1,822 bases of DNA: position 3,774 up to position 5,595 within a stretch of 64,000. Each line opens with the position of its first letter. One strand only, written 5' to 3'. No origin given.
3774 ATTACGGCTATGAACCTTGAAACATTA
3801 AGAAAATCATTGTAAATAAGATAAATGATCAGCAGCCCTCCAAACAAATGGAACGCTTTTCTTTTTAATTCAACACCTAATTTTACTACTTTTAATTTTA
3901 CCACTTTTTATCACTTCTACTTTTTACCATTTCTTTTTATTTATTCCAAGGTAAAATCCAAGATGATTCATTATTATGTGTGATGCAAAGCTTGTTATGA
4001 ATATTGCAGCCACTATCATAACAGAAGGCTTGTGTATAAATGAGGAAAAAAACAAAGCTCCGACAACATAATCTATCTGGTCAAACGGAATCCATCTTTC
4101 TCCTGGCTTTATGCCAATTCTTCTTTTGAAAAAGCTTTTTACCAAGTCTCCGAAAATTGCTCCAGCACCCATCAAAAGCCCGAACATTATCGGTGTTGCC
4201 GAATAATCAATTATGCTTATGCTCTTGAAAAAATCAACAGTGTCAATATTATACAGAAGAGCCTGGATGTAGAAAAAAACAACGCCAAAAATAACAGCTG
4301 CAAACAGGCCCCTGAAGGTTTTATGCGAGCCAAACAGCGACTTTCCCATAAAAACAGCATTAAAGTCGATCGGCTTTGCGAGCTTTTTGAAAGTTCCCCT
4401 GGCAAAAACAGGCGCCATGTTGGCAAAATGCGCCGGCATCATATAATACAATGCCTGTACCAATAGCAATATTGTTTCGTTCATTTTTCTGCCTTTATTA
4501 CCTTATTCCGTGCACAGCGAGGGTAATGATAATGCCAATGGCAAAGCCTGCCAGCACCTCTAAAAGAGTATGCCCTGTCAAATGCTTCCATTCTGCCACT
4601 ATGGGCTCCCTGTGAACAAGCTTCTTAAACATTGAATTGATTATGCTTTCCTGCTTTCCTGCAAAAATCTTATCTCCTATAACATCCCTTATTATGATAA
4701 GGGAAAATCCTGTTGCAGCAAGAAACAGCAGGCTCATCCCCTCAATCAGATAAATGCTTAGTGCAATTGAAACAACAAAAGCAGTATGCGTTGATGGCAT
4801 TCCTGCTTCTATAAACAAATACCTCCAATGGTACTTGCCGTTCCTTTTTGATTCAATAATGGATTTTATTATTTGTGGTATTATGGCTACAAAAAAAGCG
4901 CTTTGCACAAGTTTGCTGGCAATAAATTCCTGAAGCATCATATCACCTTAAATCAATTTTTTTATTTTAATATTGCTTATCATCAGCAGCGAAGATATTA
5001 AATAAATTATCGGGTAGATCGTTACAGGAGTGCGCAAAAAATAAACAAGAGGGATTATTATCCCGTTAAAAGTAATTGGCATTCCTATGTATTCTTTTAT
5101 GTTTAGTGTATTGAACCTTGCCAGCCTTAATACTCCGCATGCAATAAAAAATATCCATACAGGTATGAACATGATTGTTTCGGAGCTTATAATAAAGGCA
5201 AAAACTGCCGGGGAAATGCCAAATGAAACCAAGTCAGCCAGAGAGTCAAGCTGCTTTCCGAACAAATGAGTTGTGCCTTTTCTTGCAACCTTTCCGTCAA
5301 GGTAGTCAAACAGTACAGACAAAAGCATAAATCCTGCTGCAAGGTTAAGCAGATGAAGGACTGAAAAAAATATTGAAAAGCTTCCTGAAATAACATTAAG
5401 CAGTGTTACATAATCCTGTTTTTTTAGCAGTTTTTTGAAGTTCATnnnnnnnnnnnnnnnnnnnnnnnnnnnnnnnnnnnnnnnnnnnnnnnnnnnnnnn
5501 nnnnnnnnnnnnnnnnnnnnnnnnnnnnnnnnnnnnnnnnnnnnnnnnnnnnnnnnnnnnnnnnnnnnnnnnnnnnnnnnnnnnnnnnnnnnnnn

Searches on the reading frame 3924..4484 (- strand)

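Call 52: search_protein_families(library=pfam, proteins=[window:3924-4484:-], max_evalue=0.001)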
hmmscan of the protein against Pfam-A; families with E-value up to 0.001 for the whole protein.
window:3924-4484:- (186 aa): 2 families
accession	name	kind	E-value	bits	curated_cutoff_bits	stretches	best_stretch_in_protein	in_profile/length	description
PF01864.22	CarS-like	-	9.2e-29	101.1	22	1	7-186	4-175/175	CDP-archaeol synthase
PF01148.25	CTP_transf_1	-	1.2e-06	29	24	1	54-129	169-234/264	Cytidylyltransferase family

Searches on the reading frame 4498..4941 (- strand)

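Call 52: search_protein_families(library=pfam, proteins=[window:4498-4941:-], max_evalue=0.001)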
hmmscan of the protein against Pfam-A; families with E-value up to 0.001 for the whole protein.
window:4498-4941:- (147 aa): 2 families
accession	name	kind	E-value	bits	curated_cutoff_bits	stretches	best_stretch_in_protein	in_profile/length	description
PF02681.20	DUF212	-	8e-26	91.1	26.5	1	10-139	4-126/126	Divergent PAP2 family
PF01569.27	PAP2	-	0.00042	20.5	27.2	0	37-68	47-71/130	PAP2 superfamily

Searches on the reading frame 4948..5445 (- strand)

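Call 52: search_protein_families(library=pfam, proteins=[window:4948-5445:-], max_evalue=0.001)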
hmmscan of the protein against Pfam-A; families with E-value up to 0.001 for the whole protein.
window:4948-5445:- (165 aa): 1 family
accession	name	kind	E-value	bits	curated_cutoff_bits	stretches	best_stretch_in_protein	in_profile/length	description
PF01066.26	CDP-OH_P_transf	-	2.2e-16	61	22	1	12-143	6-138/152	CDP-alcohol phosphatidyltransferase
